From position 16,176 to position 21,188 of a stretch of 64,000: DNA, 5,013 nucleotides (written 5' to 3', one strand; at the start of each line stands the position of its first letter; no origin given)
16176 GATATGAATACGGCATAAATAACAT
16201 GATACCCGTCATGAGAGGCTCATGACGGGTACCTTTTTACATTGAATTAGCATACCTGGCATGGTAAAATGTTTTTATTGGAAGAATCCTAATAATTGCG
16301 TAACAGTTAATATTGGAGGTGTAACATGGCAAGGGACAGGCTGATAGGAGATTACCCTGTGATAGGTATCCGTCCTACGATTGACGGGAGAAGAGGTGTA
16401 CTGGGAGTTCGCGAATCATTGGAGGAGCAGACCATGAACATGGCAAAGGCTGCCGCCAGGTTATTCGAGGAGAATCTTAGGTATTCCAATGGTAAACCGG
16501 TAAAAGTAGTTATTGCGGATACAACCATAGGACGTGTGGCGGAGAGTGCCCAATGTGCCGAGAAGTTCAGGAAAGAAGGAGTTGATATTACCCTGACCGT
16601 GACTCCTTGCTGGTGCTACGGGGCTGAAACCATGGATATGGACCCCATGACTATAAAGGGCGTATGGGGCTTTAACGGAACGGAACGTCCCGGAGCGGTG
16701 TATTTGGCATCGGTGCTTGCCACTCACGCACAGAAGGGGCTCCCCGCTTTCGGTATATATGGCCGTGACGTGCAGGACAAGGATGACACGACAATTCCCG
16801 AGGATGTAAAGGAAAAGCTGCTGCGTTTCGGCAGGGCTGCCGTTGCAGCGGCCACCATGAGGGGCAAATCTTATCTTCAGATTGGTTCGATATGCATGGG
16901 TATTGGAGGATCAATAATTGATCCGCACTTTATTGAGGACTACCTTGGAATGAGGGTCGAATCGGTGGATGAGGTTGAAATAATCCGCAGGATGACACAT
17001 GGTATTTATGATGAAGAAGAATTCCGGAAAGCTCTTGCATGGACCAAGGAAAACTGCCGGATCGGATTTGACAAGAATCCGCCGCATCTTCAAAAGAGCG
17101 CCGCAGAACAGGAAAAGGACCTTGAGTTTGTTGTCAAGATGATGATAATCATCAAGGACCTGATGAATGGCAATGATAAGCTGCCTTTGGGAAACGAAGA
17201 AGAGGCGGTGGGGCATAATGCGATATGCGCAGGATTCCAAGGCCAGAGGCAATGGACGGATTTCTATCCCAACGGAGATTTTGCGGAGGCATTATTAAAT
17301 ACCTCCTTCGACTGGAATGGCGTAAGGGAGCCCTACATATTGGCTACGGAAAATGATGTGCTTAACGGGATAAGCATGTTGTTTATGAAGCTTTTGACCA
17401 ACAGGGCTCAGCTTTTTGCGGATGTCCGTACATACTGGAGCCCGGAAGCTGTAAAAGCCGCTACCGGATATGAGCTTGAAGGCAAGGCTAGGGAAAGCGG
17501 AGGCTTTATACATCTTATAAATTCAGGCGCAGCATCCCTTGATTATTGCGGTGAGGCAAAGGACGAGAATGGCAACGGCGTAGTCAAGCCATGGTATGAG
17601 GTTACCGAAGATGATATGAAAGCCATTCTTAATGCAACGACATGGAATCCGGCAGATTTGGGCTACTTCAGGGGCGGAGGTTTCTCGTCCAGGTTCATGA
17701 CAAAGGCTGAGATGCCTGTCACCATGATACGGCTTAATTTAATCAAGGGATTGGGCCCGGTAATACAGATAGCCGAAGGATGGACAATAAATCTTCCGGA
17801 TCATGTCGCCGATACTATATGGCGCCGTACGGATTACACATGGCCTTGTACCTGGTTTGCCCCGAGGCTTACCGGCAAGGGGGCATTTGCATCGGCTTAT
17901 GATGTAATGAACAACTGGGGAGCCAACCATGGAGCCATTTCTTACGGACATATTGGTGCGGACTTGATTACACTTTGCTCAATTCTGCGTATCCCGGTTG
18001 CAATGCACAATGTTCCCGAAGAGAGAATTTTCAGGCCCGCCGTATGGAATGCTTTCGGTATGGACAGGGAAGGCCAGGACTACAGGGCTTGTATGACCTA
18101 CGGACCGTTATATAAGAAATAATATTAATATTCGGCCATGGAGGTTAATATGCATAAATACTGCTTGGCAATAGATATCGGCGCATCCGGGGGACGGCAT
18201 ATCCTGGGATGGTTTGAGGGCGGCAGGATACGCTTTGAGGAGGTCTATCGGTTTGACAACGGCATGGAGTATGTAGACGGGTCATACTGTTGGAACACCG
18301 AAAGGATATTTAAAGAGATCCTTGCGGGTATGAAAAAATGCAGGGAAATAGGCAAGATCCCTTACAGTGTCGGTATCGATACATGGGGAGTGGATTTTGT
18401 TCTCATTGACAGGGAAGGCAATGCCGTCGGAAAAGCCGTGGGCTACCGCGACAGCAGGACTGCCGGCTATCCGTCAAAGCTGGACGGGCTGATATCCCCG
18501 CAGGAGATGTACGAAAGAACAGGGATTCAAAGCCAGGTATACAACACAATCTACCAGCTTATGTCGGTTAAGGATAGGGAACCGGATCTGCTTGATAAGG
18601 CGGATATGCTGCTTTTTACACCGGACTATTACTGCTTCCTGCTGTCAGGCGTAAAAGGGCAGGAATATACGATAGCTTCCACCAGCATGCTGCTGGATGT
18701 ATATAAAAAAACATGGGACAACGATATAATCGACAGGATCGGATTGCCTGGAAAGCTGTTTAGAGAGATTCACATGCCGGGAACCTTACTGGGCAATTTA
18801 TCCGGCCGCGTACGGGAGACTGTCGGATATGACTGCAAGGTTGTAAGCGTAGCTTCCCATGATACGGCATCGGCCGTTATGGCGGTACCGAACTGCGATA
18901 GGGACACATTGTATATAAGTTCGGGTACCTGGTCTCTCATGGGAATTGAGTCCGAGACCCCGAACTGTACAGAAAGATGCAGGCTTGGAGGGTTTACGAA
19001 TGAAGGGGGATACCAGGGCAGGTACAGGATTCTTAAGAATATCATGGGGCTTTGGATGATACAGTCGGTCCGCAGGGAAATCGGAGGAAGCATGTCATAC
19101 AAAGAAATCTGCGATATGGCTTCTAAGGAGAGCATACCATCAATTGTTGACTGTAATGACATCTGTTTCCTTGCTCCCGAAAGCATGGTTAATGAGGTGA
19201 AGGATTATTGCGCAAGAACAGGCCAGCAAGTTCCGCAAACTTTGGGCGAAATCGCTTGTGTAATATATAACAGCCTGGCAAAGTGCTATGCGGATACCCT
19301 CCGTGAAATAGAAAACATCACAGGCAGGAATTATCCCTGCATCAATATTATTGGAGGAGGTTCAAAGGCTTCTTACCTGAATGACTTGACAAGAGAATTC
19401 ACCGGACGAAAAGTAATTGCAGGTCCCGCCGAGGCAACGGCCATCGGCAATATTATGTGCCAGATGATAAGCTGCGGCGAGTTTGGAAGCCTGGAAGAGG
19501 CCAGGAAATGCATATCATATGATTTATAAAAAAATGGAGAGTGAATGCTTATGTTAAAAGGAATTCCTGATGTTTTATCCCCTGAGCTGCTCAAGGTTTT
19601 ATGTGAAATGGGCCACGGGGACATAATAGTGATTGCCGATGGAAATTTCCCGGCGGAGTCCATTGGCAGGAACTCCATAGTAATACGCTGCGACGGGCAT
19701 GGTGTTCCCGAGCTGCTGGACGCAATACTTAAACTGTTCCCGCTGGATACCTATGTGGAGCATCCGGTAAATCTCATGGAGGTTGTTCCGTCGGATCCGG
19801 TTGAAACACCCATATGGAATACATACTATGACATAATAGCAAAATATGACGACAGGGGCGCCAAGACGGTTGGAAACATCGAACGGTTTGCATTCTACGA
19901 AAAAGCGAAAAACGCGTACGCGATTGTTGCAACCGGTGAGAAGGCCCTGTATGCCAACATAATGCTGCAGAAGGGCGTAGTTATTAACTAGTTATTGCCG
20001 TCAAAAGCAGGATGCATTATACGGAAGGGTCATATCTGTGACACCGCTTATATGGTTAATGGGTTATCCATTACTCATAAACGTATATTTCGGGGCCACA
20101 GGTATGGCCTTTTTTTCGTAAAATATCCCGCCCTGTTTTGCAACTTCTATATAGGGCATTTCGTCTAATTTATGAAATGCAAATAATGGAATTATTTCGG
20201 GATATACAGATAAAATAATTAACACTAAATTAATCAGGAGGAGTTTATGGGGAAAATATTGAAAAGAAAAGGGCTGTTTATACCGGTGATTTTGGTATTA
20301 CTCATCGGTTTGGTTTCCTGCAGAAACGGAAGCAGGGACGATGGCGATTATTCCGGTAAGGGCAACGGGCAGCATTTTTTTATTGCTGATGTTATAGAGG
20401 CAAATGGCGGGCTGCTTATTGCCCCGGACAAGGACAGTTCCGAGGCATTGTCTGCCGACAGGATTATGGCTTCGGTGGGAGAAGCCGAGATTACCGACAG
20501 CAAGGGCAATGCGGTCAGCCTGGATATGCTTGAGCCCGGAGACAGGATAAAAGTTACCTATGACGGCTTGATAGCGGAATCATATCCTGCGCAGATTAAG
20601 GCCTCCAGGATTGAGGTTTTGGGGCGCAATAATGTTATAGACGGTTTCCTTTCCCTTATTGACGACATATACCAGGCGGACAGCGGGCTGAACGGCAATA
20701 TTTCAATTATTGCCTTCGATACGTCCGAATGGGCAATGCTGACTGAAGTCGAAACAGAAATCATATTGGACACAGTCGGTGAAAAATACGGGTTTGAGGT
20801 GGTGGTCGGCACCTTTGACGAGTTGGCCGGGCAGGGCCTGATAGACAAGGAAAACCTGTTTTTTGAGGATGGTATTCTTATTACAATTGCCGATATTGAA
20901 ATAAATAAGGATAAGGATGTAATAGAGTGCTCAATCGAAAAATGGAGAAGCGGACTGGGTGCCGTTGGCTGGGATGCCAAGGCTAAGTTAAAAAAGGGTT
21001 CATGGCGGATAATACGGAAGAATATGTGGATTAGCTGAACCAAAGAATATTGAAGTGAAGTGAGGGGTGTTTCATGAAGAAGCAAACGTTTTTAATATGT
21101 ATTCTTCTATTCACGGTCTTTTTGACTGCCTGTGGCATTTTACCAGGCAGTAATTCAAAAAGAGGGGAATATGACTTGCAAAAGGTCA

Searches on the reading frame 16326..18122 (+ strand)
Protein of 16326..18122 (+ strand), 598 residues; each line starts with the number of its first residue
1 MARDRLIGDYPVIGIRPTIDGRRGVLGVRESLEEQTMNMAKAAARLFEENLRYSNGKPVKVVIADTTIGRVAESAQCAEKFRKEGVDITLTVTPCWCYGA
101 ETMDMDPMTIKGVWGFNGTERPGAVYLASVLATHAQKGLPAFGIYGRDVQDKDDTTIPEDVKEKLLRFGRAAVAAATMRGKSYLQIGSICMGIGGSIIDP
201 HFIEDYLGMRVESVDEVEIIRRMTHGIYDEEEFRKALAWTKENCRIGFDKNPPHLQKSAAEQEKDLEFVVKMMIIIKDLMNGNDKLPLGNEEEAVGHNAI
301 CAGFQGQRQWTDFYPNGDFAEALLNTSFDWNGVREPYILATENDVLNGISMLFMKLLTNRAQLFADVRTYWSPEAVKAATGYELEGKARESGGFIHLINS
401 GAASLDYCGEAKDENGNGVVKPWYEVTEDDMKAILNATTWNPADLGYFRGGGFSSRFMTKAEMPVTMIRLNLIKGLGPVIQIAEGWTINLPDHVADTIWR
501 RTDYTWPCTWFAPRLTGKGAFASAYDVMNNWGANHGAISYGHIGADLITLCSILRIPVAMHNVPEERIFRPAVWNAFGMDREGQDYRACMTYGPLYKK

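Call 25: search_protein_families(library=pfam, proteins=[window:16326-18122:+], max_evalue=0.00001)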
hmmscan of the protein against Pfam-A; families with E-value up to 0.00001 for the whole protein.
window:16326-18122:+ (598 aa): 3 families
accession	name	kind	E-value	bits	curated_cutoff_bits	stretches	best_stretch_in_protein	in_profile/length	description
PF07882.17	Fucose_iso_N2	-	7.5e-92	306.3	22.3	1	181-359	1-180/180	L-fucose isomerase, second N-terminal domain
PF07881.17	Fucose_iso_N1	-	3.8e-79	264.8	28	1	10-180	1-169/169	L-fucose isomerase, first N-terminal domain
PF02952.23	Fucose_iso_C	-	5.3e-45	153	29.3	1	397-561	1-143/143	L-fucose isomerase, C-terminal domain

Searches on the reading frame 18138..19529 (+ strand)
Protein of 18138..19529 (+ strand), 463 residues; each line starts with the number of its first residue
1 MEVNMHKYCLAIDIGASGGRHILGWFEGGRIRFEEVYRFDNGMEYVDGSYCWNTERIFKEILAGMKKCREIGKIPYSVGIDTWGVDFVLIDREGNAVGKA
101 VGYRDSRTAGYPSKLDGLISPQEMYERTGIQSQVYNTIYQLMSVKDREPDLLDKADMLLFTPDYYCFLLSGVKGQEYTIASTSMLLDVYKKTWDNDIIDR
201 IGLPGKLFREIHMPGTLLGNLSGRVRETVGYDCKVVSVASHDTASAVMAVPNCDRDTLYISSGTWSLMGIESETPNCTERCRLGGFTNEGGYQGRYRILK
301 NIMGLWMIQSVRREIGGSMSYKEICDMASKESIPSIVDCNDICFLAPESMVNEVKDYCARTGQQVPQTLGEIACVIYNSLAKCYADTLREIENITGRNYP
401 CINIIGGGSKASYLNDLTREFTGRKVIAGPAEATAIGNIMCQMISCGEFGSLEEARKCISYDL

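Call 26: search_protein_families(library=pfam, proteins=[window:18138-19529:+], max_evalue=0.00001)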
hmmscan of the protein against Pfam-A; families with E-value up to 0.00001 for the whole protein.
window:18138-19529:+ (463 aa): 2 families
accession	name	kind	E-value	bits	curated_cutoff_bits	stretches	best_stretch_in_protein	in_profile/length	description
PF00370.27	FGGY_N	-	2.1e-28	100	28.8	1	8-248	1-244/245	FGGY family of carbohydrate kinases, N-terminal domain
PF02782.22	FGGY_C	-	4.3e-22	79.3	27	1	258-445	1-197/198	FGGY family of carbohydrate kinases, C-terminal domain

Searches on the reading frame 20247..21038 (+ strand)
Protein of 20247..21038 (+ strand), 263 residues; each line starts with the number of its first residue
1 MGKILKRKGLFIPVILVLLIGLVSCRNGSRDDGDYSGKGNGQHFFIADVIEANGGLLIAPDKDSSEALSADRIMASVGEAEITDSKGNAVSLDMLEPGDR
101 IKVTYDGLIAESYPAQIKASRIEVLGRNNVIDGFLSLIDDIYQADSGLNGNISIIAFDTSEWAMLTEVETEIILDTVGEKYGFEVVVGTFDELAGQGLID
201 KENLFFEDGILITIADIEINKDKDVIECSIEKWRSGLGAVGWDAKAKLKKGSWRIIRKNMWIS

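Call 26: search_protein_families(library=pfam, proteins=[window:20247-21038:+], max_evalue=0.00001)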
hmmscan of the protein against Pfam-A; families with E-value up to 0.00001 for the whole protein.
window:20247-21038:+ (263 aa): 1 family
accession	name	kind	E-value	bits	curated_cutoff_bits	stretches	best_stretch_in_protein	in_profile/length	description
PF11518.13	DUF3221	-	7.9e-09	36.2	26.4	1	61-125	19-81/82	Protein of unknown function (DUF3221)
